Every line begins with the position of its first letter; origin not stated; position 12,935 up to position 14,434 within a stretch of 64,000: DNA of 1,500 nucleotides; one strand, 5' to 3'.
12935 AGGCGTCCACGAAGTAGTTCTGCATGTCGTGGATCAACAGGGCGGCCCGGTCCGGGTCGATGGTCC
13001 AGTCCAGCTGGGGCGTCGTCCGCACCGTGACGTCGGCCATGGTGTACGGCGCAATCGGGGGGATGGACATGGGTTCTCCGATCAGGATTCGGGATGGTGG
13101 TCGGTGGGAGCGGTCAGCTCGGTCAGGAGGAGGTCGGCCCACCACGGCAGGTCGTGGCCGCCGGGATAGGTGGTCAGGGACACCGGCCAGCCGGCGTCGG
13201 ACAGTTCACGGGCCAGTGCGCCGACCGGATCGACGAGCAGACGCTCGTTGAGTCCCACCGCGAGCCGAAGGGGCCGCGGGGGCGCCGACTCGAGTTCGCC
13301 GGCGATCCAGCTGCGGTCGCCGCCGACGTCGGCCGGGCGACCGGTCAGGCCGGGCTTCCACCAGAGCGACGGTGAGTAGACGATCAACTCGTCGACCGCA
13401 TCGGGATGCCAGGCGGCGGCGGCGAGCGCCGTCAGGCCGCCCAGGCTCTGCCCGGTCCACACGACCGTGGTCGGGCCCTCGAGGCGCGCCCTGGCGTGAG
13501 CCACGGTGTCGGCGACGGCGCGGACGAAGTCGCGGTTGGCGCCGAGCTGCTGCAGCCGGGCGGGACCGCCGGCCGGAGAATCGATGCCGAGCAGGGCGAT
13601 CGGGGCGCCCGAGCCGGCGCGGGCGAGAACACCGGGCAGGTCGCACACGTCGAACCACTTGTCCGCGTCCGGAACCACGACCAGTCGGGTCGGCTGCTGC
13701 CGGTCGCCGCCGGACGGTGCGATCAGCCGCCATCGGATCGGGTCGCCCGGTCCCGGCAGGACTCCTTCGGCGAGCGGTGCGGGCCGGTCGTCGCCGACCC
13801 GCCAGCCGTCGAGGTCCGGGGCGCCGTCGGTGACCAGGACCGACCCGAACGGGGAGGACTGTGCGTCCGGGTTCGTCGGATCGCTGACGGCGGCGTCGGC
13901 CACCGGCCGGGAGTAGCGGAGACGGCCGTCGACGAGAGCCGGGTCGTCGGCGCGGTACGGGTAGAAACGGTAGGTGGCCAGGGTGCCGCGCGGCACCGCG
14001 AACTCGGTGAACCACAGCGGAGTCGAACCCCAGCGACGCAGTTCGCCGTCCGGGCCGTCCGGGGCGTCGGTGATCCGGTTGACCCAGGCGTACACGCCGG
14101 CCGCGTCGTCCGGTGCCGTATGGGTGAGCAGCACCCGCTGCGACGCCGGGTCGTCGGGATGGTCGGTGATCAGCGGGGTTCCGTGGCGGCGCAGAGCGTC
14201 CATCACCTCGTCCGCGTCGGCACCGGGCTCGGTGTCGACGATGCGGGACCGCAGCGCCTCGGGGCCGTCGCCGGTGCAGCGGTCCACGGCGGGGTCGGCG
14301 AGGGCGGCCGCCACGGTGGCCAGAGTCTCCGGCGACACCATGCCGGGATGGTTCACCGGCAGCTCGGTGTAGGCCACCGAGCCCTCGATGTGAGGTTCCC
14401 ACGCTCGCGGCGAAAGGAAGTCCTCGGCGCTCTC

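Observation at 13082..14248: Siderophore synthetase and siderophore esterase fused in one polypeptide (C-A-T-TE-Fes)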

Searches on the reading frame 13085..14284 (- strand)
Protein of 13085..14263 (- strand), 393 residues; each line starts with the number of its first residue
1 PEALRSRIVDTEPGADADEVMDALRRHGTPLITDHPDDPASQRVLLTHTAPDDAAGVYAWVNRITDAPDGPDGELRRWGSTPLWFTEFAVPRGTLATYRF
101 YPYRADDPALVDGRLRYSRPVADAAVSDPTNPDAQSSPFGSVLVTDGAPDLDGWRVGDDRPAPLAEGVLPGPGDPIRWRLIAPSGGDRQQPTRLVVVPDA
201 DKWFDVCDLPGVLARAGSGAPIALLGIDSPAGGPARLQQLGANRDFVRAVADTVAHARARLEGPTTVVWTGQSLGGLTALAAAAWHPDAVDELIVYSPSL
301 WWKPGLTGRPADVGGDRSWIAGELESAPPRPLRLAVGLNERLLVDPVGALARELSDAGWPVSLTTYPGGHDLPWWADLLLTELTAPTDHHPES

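Call 15: search_solved_structures(query=window:13085-14263:-, max_evalue=1, show_alignments=2)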
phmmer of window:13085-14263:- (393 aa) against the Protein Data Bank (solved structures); distinct sequences matched with E-value up to 1: 15.
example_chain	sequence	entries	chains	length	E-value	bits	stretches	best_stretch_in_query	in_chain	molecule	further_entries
2b20_A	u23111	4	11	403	2.2e-05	27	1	57-380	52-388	enterochelin esterase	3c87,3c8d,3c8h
4nmw_A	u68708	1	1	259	0.0025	20.2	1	257-333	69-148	Pimelyl-[acyl-carrier protein] methyl ester esterase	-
1m33_A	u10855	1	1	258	0.025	16.9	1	241-299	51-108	BioH protein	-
4etw_A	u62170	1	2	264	0.032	16.6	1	241-299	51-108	Pimelyl-[acyl-carrier protein] methyl ester esterase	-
3p2m_A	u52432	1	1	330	0.038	16.3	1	225-297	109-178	POSSIBLE HYDROLASE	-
6wym_A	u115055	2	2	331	0.039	16.3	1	225-297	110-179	Possible hydrolase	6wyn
6guo_A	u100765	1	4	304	0.043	16.1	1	266-339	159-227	Putative siderophore-degrading esterase (Eurofung)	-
6gun_A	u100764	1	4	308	0.074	15.4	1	266-303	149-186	EstB from Aspergillus nidulans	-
6k5e_A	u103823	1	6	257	0.093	15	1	258-299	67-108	Pimeloyl-[acyl-carrier protein] methyl ester esterase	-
6gui_A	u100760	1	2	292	0.11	14.7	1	268-303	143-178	Siderophore esterase IroE-like, putative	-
6gud_A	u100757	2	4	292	0.11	14.7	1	268-303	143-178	Siderophore esterase IroE-like, putative | Siderophore triacetylfusarinine C esterase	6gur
6gul_A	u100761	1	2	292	0.12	14.7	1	268-303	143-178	Siderophore esterase IroE-like, putative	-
7dq9_A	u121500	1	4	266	0.15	14.3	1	246-297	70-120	Predicted hydrolases or acyltransferases (Alpha/beta hydrolase superfamily)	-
6gug_A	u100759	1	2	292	0.29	13.4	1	268-303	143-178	Siderophore esterase IroE-like, putative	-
2wtm_A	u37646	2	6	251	0.99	11.7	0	257-323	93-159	EST1E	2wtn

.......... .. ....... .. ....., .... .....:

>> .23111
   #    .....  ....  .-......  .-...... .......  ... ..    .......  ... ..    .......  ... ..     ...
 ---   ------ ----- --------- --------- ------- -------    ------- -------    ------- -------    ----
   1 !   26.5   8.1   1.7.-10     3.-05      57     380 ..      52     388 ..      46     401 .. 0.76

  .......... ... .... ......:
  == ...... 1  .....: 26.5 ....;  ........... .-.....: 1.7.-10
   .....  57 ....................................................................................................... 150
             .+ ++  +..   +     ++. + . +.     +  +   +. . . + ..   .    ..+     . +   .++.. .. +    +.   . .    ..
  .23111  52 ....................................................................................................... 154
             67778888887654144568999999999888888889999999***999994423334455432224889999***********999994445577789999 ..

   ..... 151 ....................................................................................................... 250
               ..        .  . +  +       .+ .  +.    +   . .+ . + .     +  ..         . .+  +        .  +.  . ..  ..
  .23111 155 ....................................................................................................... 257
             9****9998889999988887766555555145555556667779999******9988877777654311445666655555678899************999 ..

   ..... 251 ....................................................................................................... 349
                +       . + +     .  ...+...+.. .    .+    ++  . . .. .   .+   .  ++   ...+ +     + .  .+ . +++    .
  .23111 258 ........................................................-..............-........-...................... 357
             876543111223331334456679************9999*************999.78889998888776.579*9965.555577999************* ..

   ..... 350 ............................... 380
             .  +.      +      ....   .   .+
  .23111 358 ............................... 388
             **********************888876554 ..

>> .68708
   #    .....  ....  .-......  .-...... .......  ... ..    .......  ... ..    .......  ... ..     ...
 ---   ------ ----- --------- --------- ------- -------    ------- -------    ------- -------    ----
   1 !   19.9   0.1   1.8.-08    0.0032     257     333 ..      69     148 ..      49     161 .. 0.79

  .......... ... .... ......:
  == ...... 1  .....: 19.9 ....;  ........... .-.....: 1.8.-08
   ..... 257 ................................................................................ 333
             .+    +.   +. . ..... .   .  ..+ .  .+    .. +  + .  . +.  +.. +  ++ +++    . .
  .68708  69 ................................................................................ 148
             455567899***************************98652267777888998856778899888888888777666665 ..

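Call 16: search_protein_representatives(protein=window:13085-14263:-)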
Query: 393 residues. Proteins with E-value up to 0.001 (for the whole library): 549; up to 1e-10: 131; up to 1e-30: 15. The best 150 are listed.
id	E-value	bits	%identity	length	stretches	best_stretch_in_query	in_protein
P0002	2.5e-260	880.2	100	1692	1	1-393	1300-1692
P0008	6.0e-141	486.9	65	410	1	3-387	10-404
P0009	1.9e-131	455.6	66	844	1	3-383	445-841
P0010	1.5e-76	274.7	47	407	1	1-383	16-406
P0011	7.7e-71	255.9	46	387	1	22-384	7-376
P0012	2.0e-68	247.9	46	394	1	19-384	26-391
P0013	5.8e-66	239.8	46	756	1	3-390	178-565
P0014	3.3e-65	237.3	44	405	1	15-383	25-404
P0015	4.0e-63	230.4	60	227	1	192-386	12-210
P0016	1.4e-56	208.9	63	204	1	2-201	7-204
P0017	7.3e-43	163.7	40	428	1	26-380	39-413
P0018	3.1e-38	148.4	45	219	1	5-213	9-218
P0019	3.7e-36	141.6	69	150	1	24-125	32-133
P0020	4.3e-32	128.2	36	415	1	11-384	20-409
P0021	9.8e-32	127.0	38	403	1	50-381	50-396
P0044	1.5e-22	96.8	26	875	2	24-387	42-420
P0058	3.2e-20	89.1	32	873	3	186-377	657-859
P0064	2.7e-19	86.1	33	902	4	235-377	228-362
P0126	1.0e-11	61.1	32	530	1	4-378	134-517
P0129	1.9e-11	60.2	29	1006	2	19-377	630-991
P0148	2.1e-10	56.7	30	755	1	14-380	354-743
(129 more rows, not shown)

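Call 17: search_protein_families(library=pfam, proteins=[P0008, P0009, P0013, P0129, P0148, P0058, P0044, P0064, P0010, P0126], max_evalue=0.001)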
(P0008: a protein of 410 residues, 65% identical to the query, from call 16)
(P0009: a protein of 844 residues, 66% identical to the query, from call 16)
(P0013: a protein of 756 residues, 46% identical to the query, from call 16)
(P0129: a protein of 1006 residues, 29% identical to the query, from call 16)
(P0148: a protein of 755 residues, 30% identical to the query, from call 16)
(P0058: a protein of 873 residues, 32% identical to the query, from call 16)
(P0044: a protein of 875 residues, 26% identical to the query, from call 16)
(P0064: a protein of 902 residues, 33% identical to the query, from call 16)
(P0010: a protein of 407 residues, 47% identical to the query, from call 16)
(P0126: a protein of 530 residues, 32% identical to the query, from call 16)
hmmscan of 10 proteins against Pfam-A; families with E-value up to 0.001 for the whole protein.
P0008 (410 aa): 2 families
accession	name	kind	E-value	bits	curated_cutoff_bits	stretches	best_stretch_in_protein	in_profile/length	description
PF11806.14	Enterochelin_N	-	2.2e-11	44.9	27.1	1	60-158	15-117/120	Enterochelin esterase, N-terminal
PF00756.26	Esterase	-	2.3e-11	44.4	22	1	243-400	76-248/251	Putative esterase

P0009 (844 aa): 8 families
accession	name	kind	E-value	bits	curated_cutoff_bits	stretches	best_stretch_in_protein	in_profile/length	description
PF00975.26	Thioesterase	-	1e-22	81.9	26.4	1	183-414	2-220/226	Thioesterase domain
PF00550.31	PP-binding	-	7.7e-13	48.9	20.8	1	91-150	6-67/67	Phosphopantetheine attachment site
PF11806.14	Enterochelin_N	-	6.5e-09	37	27.1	1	492-596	12-120/120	Enterochelin esterase, N-terminal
PF00756.26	Esterase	-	7e-09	36.2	22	1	699-842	91-249/251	Putative esterase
PF13193.12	AMP-binding_C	-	9e-09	36.6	24.5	1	13-61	27-76/76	AMP-binding enzyme C-terminal domain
PF12146.15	Hydrolase_4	-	1.1e-06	28.6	27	0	680-766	34-119/239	Serine aminopeptidase, S33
PF00561.26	Abhydrolase_1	-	7.2e-06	26.3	25.8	0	200-288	19-103/245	alpha/beta hydrolase fold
PF07859.19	Abhydrolase_3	-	0.00058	20.1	25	0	242-283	68-108/210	alpha/beta hydrolase fold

P0013 (756 aa): 2 families
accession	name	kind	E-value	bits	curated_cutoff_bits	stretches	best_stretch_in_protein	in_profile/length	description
PF11806.14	Enterochelin_N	-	4.9e-17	63.2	27.1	1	220-329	4-120/120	Enterochelin esterase, N-terminal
PF00756.26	Esterase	-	2.2e-12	47.8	22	1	415-559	90-248/251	Putative esterase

P0129 (1006 aa): 5 families
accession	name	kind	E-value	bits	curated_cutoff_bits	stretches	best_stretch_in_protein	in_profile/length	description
PF11806.14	Enterochelin_N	-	1.9e-43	148.4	27.1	2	654-767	2-119/120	Enterochelin esterase, N-terminal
PF00756.26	Esterase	-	4.1e-29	102.5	22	2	804-998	20-249/251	Putative esterase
PF00561.26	Abhydrolase_1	-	4e-06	27.1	25.8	1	884-925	67-103/245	alpha/beta hydrolase fold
PF12146.15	Hydrolase_4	-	0.00045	20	27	0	888-928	77-117/239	Serine aminopeptidase, S33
PF00326.27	Peptidase_S9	-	0.00087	19.3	22.6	0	883-920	60-97/213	Prolyl oligopeptidase family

P0148 (755 aa): 2 families
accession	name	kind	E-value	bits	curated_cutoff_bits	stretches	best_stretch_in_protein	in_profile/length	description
PF00756.26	Esterase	-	1.6e-20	74.4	22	1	513-748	1-250/251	Putative esterase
PF11806.14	Enterochelin_N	-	1.4e-14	55.2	27.1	1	382-494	2-119/120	Enterochelin esterase, N-terminal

P0058 (873 aa): 6 families
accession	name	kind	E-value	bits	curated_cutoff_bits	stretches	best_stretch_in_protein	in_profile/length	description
PF00756.26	Esterase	-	1.4e-45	156.5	22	2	641-863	1-246/251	Putative esterase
PF11806.14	Enterochelin_N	-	1.9e-42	145.2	27.1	2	52-168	2-115/120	Enterochelin esterase, N-terminal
PF00561.26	Abhydrolase_1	-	1.6e-07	31.7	25.8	0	752-785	70-110/245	alpha/beta hydrolase fold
PF00326.27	Peptidase_S9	-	1.7e-07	31.4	22.6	0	289-329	62-102/213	Prolyl oligopeptidase family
PF12146.15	Hydrolase_4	-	4.4e-07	29.9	27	0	752-803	77-128/239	Serine aminopeptidase, S33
PF02230.22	Abhydrolase_2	-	0.0001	22.7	23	0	290-330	104-144/217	Phospholipase/Carboxylesterase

P0044 (875 aa): 3 families
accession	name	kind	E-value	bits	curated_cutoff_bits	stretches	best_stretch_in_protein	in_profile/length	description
PF00756.26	Esterase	-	3.6e-63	214.1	22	2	198-417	1-249/251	Putative esterase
PF11806.14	Enterochelin_N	-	4.3e-48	163.4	27.1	2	62-180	2-120/120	Enterochelin esterase, N-terminal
PF00326.27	Peptidase_S9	-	0.00014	21.9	22.6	0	752-794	67-109/213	Prolyl oligopeptidase family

P0064 (902 aa): 5 families
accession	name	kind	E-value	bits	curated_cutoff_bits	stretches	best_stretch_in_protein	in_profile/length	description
PF11806.14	Enterochelin_N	-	1.1e-62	210.5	27.1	2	21-134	2-119/120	Enterochelin esterase, N-terminal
PF00756.26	Esterase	-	2.6e-39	136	22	2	172-368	16-248/251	Putative esterase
PF00326.27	Peptidase_S9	-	9e-09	35.6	22.6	0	749-811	37-95/213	Prolyl oligopeptidase family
PF00561.26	Abhydrolase_1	-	2.5e-07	31.1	25.8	0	257-292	67-102/245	alpha/beta hydrolase fold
PF12146.15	Hydrolase_4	-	3.2e-07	30.3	27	0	250-318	71-134/239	Serine aminopeptidase, S33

P0010 (407 aa): 3 families
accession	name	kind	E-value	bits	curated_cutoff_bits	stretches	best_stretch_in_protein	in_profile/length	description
PF00756.26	Esterase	-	1.6e-15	58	22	1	203-406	20-248/251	Putative esterase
PF11806.14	Enterochelin_N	-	2.7e-10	41.4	27.1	1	55-169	2-120/120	Enterochelin esterase, N-terminal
PF12146.15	Hydrolase_4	-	0.00055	19.8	27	1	275-334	67-124/239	Serine aminopeptidase, S33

P0126 (530 aa): 3 families
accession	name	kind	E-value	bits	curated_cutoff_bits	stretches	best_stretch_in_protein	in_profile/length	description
PF11806.14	Enterochelin_N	-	1.9e-20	74.2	27.1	1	174-278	2-118/120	Enterochelin esterase, N-terminal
PF00756.26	Esterase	-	5.4e-17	62.8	22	1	297-524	1-250/251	Putative esterase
PF00326.27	Peptidase_S9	-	1.5e-06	28.3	22.6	1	395-451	59-114/213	Prolyl oligopeptidase family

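Call 22: find_related_loci(query=A1, collection=genome_contigs, flank=8000)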
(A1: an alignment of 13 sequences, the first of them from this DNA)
Query A1 (400 aa) in genome_contigs; peptide patterns used: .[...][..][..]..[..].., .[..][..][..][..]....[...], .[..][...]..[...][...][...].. (x = any residue, [..] = any of these).
599 stretches matched a pattern (row limit reached: there are more); 37 encode a relative of the query (tblastn E <= 1e-3); 37 distinct loci.
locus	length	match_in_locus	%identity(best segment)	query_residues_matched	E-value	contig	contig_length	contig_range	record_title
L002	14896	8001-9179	63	11-393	1e-130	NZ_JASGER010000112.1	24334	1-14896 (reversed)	MAG: Gordonia sp. (in: high G+C Gram-positive bacteria) isolate 7M025 JMF-2106-05-0007A.bin.25_111, whole genome shotgun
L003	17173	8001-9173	60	10-394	3e-130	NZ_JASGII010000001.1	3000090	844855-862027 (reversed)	MAG: Gordonia sp. (in: high G+C Gram-positive bacteria) isolate 5N287 JMF-2111-06-0005.ont.bin.287_0, whole genome shotg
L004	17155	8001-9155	59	9-392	4e-118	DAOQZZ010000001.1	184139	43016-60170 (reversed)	MAG TPA_asm: Gordonia sp. (in: high G+C Gram-positive bacteria) isolate AMR_MDS_0971 NODE_16_length_184139_cov_23.326612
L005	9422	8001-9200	60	7-391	4e-117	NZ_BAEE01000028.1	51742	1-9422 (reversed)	Gordonia araii NBRC 100433, whole genome shotgun sequence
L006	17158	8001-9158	59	9-392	7e-116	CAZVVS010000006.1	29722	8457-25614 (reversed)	MAG TPA_asm: uncultured Gordonia sp. isolate SRP173033_co1_73 genome assembly, contig: NODE_2324_length_29722_cov_5.4074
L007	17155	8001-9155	58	7-391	5e-115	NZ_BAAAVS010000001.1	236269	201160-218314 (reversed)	Gordonia defluvii strain JCM 14234 sequence01, whole genome shotgun sequence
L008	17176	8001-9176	61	15-390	9e-113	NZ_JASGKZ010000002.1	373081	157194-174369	MAG: Gordonia sp. (in: high G+C Gram-positive bacteria) isolate 5N007 JMF-2111-06-0005.ont.bin.7_1, whole genome shotgun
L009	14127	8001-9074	57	34-392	3e-102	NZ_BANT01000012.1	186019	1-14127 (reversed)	Gordonia hirsuta DSM 44140 = NBRC 16056, whole genome shotgun sequence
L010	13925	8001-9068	50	37-393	1e-96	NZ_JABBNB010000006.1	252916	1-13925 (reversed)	Gordonia asplenii strain TBRC 11910 6, whole genome shotgun sequence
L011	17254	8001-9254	41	8-390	2e-73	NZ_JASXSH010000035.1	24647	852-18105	Gordonia sp. ABSL1-1 35, whole genome shotgun sequence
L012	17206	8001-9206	43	8-392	4e-70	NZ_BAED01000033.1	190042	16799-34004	Gordonia amarae NBRC 15530, whole genome shotgun sequence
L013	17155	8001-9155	44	2-390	1e-65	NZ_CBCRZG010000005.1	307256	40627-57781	Tsukamurella hominis strain CIP111613T isolate CIP111613T NODE_0005, whole genome shotgun sequence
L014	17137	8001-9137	42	23-390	3e-65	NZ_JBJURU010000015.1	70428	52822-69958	Gordonia sp. VNK21 contig15, whole genome shotgun sequence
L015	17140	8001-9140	44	9-390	2e-62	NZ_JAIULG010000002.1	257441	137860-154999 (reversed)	Tsukamurella sp. M9C NODE_2_length_257441_cov_14.7831, whole genome shotgun sequence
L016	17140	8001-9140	42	8-391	3e-60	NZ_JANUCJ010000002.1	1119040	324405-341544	Tsukamurella ocularis strain S00175 Ga0436325_02, whole genome shotgun sequence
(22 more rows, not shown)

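Call 41: search_protein_families(library=ncbifam, proteins=[window:13085-14263:-], max_evalue=0.00001)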
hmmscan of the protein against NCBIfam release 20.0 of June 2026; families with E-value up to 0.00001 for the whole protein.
window:13085-14263:- (393 aa): 1 family
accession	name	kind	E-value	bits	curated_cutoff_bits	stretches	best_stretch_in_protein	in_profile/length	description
NF007758.0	PRK10439.1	equivalog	2.5e-22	79.4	222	1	7-384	10-408/418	enterochelin esterase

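Call 48: predict_structure(alignment_id=A1)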
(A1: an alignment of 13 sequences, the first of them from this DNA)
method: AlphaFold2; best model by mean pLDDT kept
length: 400 residues; sequences in the alignment: 13
mean_pLDDT: 89.8   pTM: 0.88
mean pLDDT of the five models: 89.8, 88.7, 88.6, 86.2, 82.3
residues with pLDDT >= 90: 281; 70-90: 95; 50-70: 15; < 50: 9
segments of 3 or more residues with pLDDT < 50: 1-4, 397-400
pLDDT, mean of each block of 10 residues (from residue 1): 66 91 89 95 97 96 94 86 94 96 96 92 86 93 92 92 84 92 95 89 94 92 89 91 86 95 95 96 96 97 89 62 76 96 91 94 97 91 92 58
secondary structure, 60 per line:
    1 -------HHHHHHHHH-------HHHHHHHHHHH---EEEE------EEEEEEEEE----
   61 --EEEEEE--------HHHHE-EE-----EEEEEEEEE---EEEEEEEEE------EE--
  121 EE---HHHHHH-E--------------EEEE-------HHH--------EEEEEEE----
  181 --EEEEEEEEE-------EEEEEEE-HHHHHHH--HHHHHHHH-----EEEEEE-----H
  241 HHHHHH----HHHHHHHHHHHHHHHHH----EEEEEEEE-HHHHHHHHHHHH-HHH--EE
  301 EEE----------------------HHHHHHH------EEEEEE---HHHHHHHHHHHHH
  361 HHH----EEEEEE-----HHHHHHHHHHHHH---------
elements in order: H8-16 H24-34 E38-41 E48-56 E63-68 H77-80 E90-98 E102-110 H126-131 E148-151 E170-176 E183-191 E199-205 H207-213 H216-223 E229-234 H240-246 H251-267 E272-279 H281-292 E299-303 H326-332 E339-344 H348-363 E368-373 H379-391

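Call 51: fold_search(model_id=the predicted structure, library=pdb)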
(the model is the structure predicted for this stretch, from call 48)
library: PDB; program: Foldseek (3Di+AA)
matches with E <= 10: 1920; with E <= 0.001: 1475
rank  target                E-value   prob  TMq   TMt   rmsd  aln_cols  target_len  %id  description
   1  3c8d_D                1.1e-22  1.00  0.67  0.71   4.7       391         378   22  Crystal structure of the enterobactin esterase FES from Shigella flexneri in the presence of 2,3-Di-hydroxy-N-benzoyl- (released 2008-02-26)
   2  2b20                  1.1e-22  1.00  0.67  0.68   5.1       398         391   22  Crystal Structure of Enterochelin Esterase from Shigella flexneri Enterochelin Esterase (released 2005-11-01)
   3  3c8d_C                1.6e-22  1.00  0.67  0.71   4.9       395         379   21  Crystal structure of the enterobactin esterase FES from Shigella flexneri in the presence of 2,3-Di-hydroxy-N-benzoyl- (released 2008-02-26)
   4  3c8d_B                1.6e-22  1.00  0.68  0.71   5.2       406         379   21  Crystal structure of the enterobactin esterase FES from Shigella flexneri in the presence of 2,3-Di-hydroxy-N-benzoyl- (released 2008-02-26)
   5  3c87_A                3.0e-22  1.00  0.72  0.74   4.3       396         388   20  Crystal structure of the enterobactin esterase FES from Shigella flexneri in the presence of enterobactin (released 2008-02-26)
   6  3mga_B                1.3e-21  1.00  0.71  0.72   4.9       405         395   22  2.4 Angstrom Crystal Structure of Ferric Enterobactin Esterase (fes) from Salmonella typhimurium (released 2010-04-21)
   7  3c8h_B                1.5e-21  1.00  0.69  0.72   5.0       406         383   21  Crystal structure of the enterobactin esterase FES from Shigella flexneri in the presence of 2,3-Di-hydroxy-N-benzoyl- (released 2008-02-26)
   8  3mga_A                1.7e-21  1.00  0.71  0.72   4.8       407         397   23  2.4 Angstrom Crystal Structure of Ferric Enterobactin Esterase (fes) from Salmonella typhimurium (released 2010-04-21)
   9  3c87_B                1.8e-21  1.00  0.70  0.72   4.9       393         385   21  Crystal structure of the enterobactin esterase FES from Shigella flexneri in the presence of enterobactin (released 2008-02-26)
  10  3c8d_A                2.1e-21  1.00  0.67  0.70   5.0       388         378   22  Crystal structure of the enterobactin esterase FES from Shigella flexneri in the presence of 2,3-Di-hydroxy-N-benzoyl- (released 2008-02-26)
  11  3c8h_A                4.0e-21  1.00  0.69  0.71   4.8       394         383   22  Crystal structure of the enterobactin esterase FES from Shigella flexneri in the presence of 2,3-Di-hydroxy-N-benzoyl- (released 2008-02-26)
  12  7b5v_B                5.1e-14  1.00  0.49  0.55   8.8       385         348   16  The carbohydrate binding module family 48 (CBM48) and carboxy-terminal carbohydrate esterase family 1 (CE1) domains of (released 2021-03-10)
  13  6rzo_A                1.1e-13  1.00  0.45  0.51   9.5       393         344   15  Crystal structure of the N-terminal carbohydrate binding module family 48 and ferulic acid esterase from the multi-enz (released 2019-09-25)
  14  6ne9_B                1.3e-13  1.00  0.51  0.56   8.3       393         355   16  Bacteroides intestinalis acetyl xylan esterase (BACINT_01039) (released 2019-12-25)
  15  6rzo_B                1.4e-13  1.00  0.46  0.52   9.3       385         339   15  Crystal structure of the N-terminal carbohydrate binding module family 48 and ferulic acid esterase from the multi-enz (released 2019-09-25)
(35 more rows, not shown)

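Call 63: search_protein_families(library=pfam, proteins=[L006:4099-7986:+, L006:7965-9215:+, L006:9182-10180:+, L006:10839-11633:+, L006:2176-4089:-, L006:1115-2395:-], max_evalue=0.00001)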
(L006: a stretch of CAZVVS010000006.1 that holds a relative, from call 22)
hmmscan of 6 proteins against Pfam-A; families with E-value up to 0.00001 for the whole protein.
L006:4099-7986:+ (1295 aa): 5 families
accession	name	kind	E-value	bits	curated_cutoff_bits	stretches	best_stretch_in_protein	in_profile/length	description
PF00501.34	AMP-binding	-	6e-87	292.4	29.9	1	466-809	4-384/384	AMP-binding enzyme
PF00975.26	Thioesterase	-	5.4e-26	92.6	26.4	1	1056-1293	2-224/226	Thioesterase domain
PF00668.25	Condensation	-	1.2e-19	70.8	30.6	1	15-417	6-435/456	Condensation domain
PF00550.31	PP-binding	-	2.6e-14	53.7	20.8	1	970-1032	3-67/67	Phosphopantetheine attachment site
PF13193.12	AMP-binding_C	-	4.9e-11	43.8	24.5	1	866-943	1-76/76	AMP-binding enzyme C-terminal domain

L006:7965-9215:+ (416 aa): 2 families
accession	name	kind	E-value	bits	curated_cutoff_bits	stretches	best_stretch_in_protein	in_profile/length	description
PF00756.26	Esterase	-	1.5e-13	51.6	22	1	200-396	23-248/251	Putative esterase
PF11806.14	Enterochelin_N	-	6.2e-10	40.2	27.1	1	64-161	16-118/120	Enterochelin esterase, N-terminal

L006:9182-10180:+ (332 aa): 1 family
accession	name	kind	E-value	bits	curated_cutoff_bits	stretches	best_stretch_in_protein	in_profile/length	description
PF01497.23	Peripla_BP_2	-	1.6e-18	67.5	27.5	1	108-305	39-230/235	Periplasmic binding protein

L006:10839-11633:+ (264 aa): 4 families
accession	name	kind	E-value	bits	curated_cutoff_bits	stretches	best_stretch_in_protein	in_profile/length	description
PF13561.12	adh_short_C2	-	5.9e-47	160.7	27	1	21-260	1-235/236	Enoyl-(Acyl carrier protein) reductase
PF00106.31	adh_short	-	1e-38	133.2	26.6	1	15-198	1-191/195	short chain dehydrogenase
PF08659.16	KR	-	7.3e-15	55.8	22.6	1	18-169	4-162/180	KR domain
PF01370.27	Epimerase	-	9.1e-09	35.5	20.9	1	17-174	1-160/240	NAD dependent epimerase/dehydratase family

L006:2176-4089:- (637 aa): 3 families
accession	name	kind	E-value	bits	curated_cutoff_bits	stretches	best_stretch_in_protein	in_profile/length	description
PF00501.34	AMP-binding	-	1.6e-69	235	29.9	1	35-404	2-384/384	AMP-binding enzyme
PF13193.12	AMP-binding_C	-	1.8e-14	54.8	24.5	1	453-534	1-76/76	AMP-binding enzyme C-terminal domain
PF00550.31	PP-binding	-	9e-07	29.5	20.8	0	566-629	2-65/67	Phosphopantetheine attachment site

L006:1115-2395:- (426 aa): 1 family
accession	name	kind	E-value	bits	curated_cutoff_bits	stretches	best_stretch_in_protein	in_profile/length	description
PF01032.23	FecCD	-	9.7e-80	268.3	26.5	1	109-419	2-310/311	FecCD transport family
